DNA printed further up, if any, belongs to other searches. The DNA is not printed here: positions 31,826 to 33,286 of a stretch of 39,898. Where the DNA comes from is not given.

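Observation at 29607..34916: Six-gene sugar-phosphate oxidation/cyclisation cassette inside a polysaccharide locus: candidate route to a carbocyclic sugar acid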

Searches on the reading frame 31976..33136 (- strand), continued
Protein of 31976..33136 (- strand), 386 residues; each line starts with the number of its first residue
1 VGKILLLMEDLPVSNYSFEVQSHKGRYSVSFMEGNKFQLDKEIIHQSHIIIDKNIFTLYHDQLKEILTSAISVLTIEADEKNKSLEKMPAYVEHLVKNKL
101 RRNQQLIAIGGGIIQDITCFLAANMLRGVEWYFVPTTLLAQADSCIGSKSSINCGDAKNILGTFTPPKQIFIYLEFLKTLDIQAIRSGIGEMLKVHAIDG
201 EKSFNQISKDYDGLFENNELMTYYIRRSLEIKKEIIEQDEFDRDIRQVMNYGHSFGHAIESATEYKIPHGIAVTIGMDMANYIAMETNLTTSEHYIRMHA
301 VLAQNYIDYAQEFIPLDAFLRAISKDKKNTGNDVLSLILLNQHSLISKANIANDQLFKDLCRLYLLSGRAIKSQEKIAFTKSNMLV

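Call 39: search_protein_families(library=ncbifam, proteins=[L043:12706-13398:+, L043:3528-5009:+, L043:5006-6838:+, L043:6820-8124:+, L043:13439-14200:+, L005:12617-14491:-, L018:13262-14461:+, L001:4396-5535:+, L001:5549-6652:+], max_evalue=0.00001)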
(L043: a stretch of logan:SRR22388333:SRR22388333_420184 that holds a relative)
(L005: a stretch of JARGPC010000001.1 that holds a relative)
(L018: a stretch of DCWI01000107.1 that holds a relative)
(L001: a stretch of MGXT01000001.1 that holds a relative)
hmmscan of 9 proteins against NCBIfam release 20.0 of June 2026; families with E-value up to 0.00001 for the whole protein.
L043:12706-13398:+ (230 aa): 3 families
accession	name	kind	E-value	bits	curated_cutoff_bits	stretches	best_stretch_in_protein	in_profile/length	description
TIGR01198.1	pgl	equivalog_domain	9.7e-47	159.5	124.45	1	16-217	3-217/234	6-phosphogluconolactonase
NF009022.0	PRK12358.1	equivalog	2.1e-07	30.7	247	1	31-167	19-153/239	glucosamine-6-phosphate deaminase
NF002557.0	PRK02122.1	subfamily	3.9e-07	28.6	384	1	11-201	30-239/653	glucosamine-6-phosphate deaminase-like protein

L043:3528-5009:+ (493 aa): 0 families

L043:5006-6838:+ (610 aa): 1 family
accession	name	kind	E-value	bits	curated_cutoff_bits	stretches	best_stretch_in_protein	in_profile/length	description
TIGR04326.1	O_ant_LIC13510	subfamily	3.4e-149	498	250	1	13-605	3-599/602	TIGR04326 family surface carbohydrate biosynthesis protein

L043:6820-8124:+ (434 aa): 9 families
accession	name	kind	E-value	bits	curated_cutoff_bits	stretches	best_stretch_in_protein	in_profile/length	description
TIGR04181.1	NHT_00031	hypoth_equivalog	1.9e-44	152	420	1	49-225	32-224/359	LegC family aminotransferase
NF008658.2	PRK11658.1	equivalog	3.6e-42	144.4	631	1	51-222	37-207/379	UDP-4-amino-4-deoxy-L-arabinose aminotransferase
TIGR03588.1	PseC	equivalog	4.2e-41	141.1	423.5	1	44-222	27-211/380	UDP-4-amino-4,6-dideoxy-N-acetyl-beta-L-altrosamine transaminase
NF008687.0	PRK11706.1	equivalog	3.8e-35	121.3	375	1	76-218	62-202/375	dTDP-4-amino-4,6-dideoxygalactose transaminase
TIGR04427.1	PLP_DesI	equivalog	8.9e-34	117.2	650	1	50-222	55-225/390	dTDP-4-dehydro-6-deoxyglucose aminotransferase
TIGR02379.1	ECA_wecE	subfamily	6.3e-31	107.5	434.85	1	72-221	56-206/376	dTDP-4-amino-4,6-dideoxy-D-glucose transaminase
NF011936.0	PRK15407.1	equivalog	1.4e-26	93.2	423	1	78-215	104-241/440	lipopolysaccharide biosynthesis protein RfbH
NF005817.0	PRK07683.1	equivalog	1.4e-06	27.3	575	1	59-139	95-165/387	aminotransferase A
NF004769.0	PRK06107.1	equivalog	4.2e-06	25.8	617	1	67-139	97-170/402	aspartate transaminase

L043:13439-14200:+ (253 aa): 0 families

L005:12617-14491:- (624 aa): 1 family
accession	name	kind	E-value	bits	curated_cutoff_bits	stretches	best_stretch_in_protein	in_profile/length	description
TIGR04326.1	O_ant_LIC13510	subfamily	7e-147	490.3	250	1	25-621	2-602/602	TIGR04326 family surface carbohydrate biosynthesis protein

L018:13262-14461:+ (399 aa): 4 families
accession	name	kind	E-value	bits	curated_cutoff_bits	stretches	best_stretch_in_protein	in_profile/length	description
TIGR03584.1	PseF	equivalog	7e-10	38.9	205.7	1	13-155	1-133/222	pseudaminic acid cytidylyltransferase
NF009905.0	PRK13368.1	subfamily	1.8e-09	37.3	255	1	10-143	1-115/243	3-deoxy-manno-octulosonate cytidylyltransferase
NF003952.0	PRK05450.1-5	subfamily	1.8e-08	33.8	193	1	10-146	1-120/250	3-deoxy-manno-octulosonate cytidylyltransferase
NF003948.0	PRK05450.1-1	equivalog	7.2e-06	25.4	281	0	10-66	4-60/248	3-deoxy-manno-octulosonate cytidylyltransferase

L001:4396-5535:+ (379 aa): 64 families (the best 25 are shown)
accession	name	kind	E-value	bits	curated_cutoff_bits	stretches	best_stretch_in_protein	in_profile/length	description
TIGR01141.1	hisC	equivalog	1.9e-72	244.1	276.55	1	26-359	15-346/349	histidinol-phosphate transaminase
NF003496.0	PRK05166.1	equivalog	1.6e-44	152.2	540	1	61-334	66-341/373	histidinol-phosphate transaminase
NF002877.0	PRK03317.1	equivalog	2e-44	151.9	409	1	36-347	36-351/374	histidinol-phosphate transaminase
TIGR01140.1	L_thr_O3P_dcar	equivalog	8.7e-41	140.1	290.55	1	33-349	17-320/331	threonine-phosphate decarboxylase CobD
NF002878.0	PRK03321.1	subfamily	2.2e-39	135.2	374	1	63-326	52-316/352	histidinol-phosphate transaminase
NF002726.0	PRK02610.1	equivalog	3e-36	125.1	391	1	17-325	12-336/374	histidinol-phosphate transaminase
NF006014.0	PRK08153.1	equivalog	3.4e-34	118.3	510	1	55-317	57-315/370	pyridoxal phosphate-dependent aminotransferase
NF041364.1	GntC_guanitoxin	equivalog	3.7e-31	108.3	415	1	77-314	48-301/356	guanitoxin biosynthesis PLP-dependent (S)-gamma-hydroxy-L-arginine cyclodehydratase GntC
NF006580.0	PRK09105.1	subfamily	9.2e-29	100.4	444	1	26-326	41-335/375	pyridoxal phosphate-dependent aminotransferase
NF051461.1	pyoverd_PtaA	equivalog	5.2e-27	94.5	500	1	31-326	34-324/359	pyoverdine biosynthesis transaminase PtaA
NF006225.0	PRK08354.1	equivalog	2.5e-25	89.5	288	1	39-349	20-302/318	putative aminotransferase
NF005593.0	PRK07324.1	equivalog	4.4e-25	88.5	476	1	78-259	75-257/373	aminotransferase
NF005915.1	PRK07908.1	equivalog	1.8e-24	86.7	360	1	61-326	40-296/332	Rv2231c family histidinol phosphate aminotransferase CobC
TIGR03947.1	viomycin_VioD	equivalog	5.5e-23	81.4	390.9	1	82-273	68-261/359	capreomycidine synthase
NF005305.0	PRK06836.1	equivalog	1.2e-22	80.7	376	1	79-321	94-346/396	pyridoxal phosphate-dependent aminotransferase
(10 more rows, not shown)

L001:5549-6652:+ (367 aa): 9 families
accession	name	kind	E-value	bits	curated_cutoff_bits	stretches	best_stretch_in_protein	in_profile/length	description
TIGR04380.1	myo_inos_iolG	equivalog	1.7e-32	112.6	355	1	4-334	2-329/330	inositol 2-dehydrogenase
NF040723.1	UDP-GlcNAcDh_Arch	equivalog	4.3e-24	85.6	450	1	5-257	2-237/302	UDP-N-acetylglucosamine 3-dehydrogenase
NF052479.1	LevoglcsnDh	equivalog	1.8e-23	82.9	650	1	34-207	42-215/386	levoglucosan dehydrogenase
NF008607.0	PRK11579.1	subfamily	1.7e-14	53.5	330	1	4-228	5-223/346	oxidoreductase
NF058563.1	BT_2159_fam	equivalog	2.7e-13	49.7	650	1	4-195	1-184/350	disaccharide 3-dehydrogenase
NF007574.0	PRK10206.1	equivalog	1.7e-12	47.1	352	1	7-217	6-210/345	oxidoreductase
NF041392.1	XylDh_Gfo6_Halo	equivalog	9.5e-12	44.4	350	1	4-336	17-350/350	D-xylose 1-dehydrogenase Gfo6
NF058561.1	BT_2158_fam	equivalog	3.6e-11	42.3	750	1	6-149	38-180/487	glycoside 3-dehydrogenase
NF052679.1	InsChiInosDhIolG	equivalog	1.2e-09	37.6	540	1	4-274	3-267/343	bifunctional inositol 2-dehydrogenase/D-chiro-inositol 1-dehydrogenase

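Call 41: list_cluster_members(proteins=[P0110, P0086, P0044, P0072, P0116, P0056, P0025, P0041, P0088, P0109])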
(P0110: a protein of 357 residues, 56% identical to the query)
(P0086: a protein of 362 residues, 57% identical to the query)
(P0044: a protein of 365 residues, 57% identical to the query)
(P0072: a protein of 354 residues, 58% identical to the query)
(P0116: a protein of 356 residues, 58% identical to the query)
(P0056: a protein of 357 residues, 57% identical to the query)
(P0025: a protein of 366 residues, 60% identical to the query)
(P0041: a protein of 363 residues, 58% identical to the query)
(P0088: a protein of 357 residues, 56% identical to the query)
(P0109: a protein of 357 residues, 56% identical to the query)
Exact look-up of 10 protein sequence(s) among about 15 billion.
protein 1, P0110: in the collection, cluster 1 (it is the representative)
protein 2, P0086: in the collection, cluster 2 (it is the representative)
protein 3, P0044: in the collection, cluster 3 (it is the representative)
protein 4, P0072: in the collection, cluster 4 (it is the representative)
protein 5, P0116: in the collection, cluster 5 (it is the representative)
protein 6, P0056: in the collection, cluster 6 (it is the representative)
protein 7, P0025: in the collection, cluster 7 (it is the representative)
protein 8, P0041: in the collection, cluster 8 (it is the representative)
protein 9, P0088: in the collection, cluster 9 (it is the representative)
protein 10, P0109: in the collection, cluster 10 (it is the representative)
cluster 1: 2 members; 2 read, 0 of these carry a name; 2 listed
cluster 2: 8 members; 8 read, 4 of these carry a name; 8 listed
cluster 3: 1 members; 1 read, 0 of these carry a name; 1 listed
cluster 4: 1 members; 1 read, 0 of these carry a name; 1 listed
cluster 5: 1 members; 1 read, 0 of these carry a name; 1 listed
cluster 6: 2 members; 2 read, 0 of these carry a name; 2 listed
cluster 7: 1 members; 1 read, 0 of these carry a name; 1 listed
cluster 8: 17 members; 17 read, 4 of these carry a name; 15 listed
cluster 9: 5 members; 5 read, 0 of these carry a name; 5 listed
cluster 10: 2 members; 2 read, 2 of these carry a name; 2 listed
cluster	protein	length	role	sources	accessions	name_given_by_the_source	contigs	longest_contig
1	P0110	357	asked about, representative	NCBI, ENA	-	-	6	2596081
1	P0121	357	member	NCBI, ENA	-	-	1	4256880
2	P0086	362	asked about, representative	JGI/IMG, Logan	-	3-dehydroquinate synthase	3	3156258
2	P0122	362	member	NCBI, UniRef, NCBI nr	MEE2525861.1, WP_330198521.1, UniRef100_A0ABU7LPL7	AroB-related putative sugar phosphate phospholyase (cyclizing) [Hyphobacterium sp. HN65] | AroB-related putative sugar phosphate phospholyase (Cyclizing) n=1 Tax=Hyphobacterium ...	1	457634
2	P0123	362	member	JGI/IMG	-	3-dehydroquinate synthase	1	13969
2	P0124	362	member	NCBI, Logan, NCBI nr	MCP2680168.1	hypothetical protein NHF45_11580 [Maricaulaceae bacterium NA33B04] | hypothetical protein [Maricaulaceae bacterium NA33B04]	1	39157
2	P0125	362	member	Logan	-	-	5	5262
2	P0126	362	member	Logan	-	-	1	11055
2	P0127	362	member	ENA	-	-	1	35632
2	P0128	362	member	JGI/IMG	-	-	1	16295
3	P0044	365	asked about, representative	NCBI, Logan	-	-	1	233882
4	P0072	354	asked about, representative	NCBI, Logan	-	-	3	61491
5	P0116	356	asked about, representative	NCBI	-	-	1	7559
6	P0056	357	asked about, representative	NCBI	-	-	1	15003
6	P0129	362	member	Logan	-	-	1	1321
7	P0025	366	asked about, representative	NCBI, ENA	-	-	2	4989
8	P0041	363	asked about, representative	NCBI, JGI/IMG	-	3-dehydroquinate synthase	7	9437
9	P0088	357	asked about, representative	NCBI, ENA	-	-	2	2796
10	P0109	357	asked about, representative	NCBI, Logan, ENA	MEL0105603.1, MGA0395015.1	MAG: AroB-related putative sugar phosphate phospholyase (cyclizing) [Rhodospirillales ...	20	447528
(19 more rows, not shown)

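Call 56: find_homologous_proteins(query=L011:10013-11092:+, max_evalue=1e-60)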
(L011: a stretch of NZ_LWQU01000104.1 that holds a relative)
Query L011:10013-11092:+ (359 aa): 5045 proteins with E <= 1e-60 among 8000 candidates; the best 120 are listed.
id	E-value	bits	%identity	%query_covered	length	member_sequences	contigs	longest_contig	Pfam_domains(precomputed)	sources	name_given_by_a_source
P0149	2.0e-242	822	100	100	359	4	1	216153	PF24621.3,PF01761.27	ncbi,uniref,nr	ncbi:AroB-related putative sugar phosphate phospholyase (cyclizing) [Magnetospirillum moscoviense]|u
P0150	4.0e-208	709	86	100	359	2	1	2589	PF24621.3,PF01761.27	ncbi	-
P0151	2.6e-207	706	91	94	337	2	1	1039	PF24621.3,PF01761.27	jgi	-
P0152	6.8e-183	626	78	99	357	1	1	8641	PF24621.3,PF01761.27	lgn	-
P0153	7.4e-178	609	77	99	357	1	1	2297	PF24621.3,PF01761.27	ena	-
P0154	3.1e-176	604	74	99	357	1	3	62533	PF24621.3,PF01761.27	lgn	-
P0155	8.5e-175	599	75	99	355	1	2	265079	PF24621.3,PF01761.27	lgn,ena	-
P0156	2.1e-171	588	72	99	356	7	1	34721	PF24621.3,PF01761.27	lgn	-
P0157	1.1e-170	586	74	98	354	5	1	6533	PF24621.3,PF01761.27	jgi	-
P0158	1.7e-169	582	72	99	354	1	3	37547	PF24621.3,PF01761.27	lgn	-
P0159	1.1e-168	579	72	99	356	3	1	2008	PF24621.3,PF01761.27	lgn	-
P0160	1.4e-168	579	72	99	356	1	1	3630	PF24621.3,PF01761.27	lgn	-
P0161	1.7e-167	575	71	99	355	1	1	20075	PF24621.3,PF01761.27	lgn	-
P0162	2.2e-167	575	71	99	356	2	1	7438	PF24621.3,PF01761.27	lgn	-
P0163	9.3e-167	573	73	98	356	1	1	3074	PF24621.3,PF01761.27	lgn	-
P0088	1.5e-145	503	65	98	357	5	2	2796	PF24621.3,PF01761.27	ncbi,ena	-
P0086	1.8e-144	500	62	99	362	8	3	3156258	PF24621.3,PF01761.27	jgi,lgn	jgi:3-dehydroquinate synthase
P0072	3.1e-144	499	62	99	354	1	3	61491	PF24621.3,PF01761.27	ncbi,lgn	-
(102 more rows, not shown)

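Call 57: find_encoding_contigs(protein=P0110, flank=10000, max_places=3)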
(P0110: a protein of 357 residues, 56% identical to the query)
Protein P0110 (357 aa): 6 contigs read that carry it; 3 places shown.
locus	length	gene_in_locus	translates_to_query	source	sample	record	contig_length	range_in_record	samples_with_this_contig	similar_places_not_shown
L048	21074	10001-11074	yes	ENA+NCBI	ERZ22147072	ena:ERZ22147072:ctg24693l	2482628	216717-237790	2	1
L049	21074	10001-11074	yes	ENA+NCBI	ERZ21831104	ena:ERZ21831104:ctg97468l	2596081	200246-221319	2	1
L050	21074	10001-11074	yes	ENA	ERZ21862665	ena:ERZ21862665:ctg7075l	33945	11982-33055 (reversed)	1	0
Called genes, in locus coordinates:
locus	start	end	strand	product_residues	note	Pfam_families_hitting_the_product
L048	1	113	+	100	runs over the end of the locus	PF10135:Rod-binding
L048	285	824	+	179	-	-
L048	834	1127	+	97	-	PF04316:FlgM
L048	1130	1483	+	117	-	PF05130:FlgN (faint)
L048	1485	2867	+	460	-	PF00460:Flg_bb_rod (weak), PF22638:FlgK_D1, PF06429:Flg_bbr_C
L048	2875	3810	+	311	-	PF00669:Flagellin_N, PF00700:Flagellin_C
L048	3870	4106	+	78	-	PF02599:CsrA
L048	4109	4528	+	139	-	PF02623:FliW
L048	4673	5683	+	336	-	PF00106:adh_short (weak), PF01073:3Beta_HSD, PF01370:Epimerase, PF02719:Polysacc_synt_2, PF04321:RmlD_sub_bind, PF07993:NAD_binding_4 (weak), PF13460:NAD_binding_10, PF16363:GDP_Man_Dehyd, +1 more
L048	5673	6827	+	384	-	PF00155:Aminotran_1_2, PF01041:DegT_DnrJ_EryC1, PF01212:Beta_elim_lyase (faint), PF01053:Cys_Met_Meta_PP (weak)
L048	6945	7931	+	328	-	PF01408:GFO_IDH_MocA, PF22725:GFO_IDH_MocA_C3, PF02894:GFO_IDH_MocA_C (weak)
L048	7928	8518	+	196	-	PF13580:SIS_2, PF01380:SIS (weak)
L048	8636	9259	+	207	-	PF02348:CTP_transf_3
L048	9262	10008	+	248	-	PF00106:adh_short, PF01370:Epimerase (weak), PF08659:KR (faint), PF13561:adh_short_C2, PF23441:SDR (weak)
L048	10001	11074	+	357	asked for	PF01761:DHQ_synthase, PF24621:DHQS_C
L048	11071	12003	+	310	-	PF00389:2-Hacid_dh, PF02826:2-Hacid_dh_C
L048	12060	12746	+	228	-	PF13489:Methyltransf_23, PF08241:Methyltransf_11, PF08242:Methyltransf_12 (weak), PF13649:Methyltransf_25 (weak), PF13847:Methyltransf_31 (weak)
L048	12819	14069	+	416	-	PF00535:Glycos_transf_2, PF10111:Glyco_tranf_2_2, PF13506:Glyco_transf_21 (weak), PF13641:Glyco_tranf_2_3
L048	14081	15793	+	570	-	PF04577:Glyco_transf_61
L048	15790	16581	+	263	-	PF01973:MptE-like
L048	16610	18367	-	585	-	PF13428:TPR_14 (faint), PF14559:TPR_19 (faint), PF05050:Methyltransf_21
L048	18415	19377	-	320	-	PF05050:Methyltransf_21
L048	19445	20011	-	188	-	PF04074:DUF386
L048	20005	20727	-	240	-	PF01182:Glucosamine_iso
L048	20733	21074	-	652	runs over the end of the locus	PF04055:Radical_SAM, PF13186:SPASM (weak)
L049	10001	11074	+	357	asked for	PF01761:DHQ_synthase, PF24621:DHQS_C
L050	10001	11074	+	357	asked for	PF01761:DHQ_synthase, PF24621:DHQS_C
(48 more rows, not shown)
